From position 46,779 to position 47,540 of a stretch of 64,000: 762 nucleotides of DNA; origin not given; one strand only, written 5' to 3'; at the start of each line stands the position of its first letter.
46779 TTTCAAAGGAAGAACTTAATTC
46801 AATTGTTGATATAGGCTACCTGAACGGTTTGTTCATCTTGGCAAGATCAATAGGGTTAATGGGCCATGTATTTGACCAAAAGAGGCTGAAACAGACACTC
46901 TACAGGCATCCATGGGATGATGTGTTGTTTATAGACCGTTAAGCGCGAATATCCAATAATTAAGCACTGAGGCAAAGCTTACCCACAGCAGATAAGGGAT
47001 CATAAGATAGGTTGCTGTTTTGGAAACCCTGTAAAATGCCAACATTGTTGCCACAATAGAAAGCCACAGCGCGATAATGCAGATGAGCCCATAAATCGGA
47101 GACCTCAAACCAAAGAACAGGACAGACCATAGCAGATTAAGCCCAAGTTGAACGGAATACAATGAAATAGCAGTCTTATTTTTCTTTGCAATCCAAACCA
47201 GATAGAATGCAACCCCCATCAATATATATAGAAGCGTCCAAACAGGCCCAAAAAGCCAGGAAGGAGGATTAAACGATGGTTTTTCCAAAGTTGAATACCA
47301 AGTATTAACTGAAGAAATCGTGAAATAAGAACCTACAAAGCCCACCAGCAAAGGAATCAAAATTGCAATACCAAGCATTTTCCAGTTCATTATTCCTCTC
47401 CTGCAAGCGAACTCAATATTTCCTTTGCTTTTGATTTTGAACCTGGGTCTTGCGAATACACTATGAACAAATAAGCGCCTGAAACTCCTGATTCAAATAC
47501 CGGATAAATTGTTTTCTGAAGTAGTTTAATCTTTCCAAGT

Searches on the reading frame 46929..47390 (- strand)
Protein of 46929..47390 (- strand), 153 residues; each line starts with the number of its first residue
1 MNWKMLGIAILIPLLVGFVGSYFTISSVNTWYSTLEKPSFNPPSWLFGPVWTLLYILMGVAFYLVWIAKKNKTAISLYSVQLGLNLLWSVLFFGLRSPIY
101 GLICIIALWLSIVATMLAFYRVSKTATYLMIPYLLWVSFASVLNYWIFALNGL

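Call 69: search_protein_families(library=pfam, proteins=[window:46929-47390:-], max_evalue=0.001)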
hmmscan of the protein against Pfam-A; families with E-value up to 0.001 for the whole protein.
window:46929-47390:- (153 aa): 1 family
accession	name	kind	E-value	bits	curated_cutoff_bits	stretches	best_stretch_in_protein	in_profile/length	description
PF03073.20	TspO_MBR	-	1.8e-52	177.4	24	1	9-147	1-143/145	TspO/MBR family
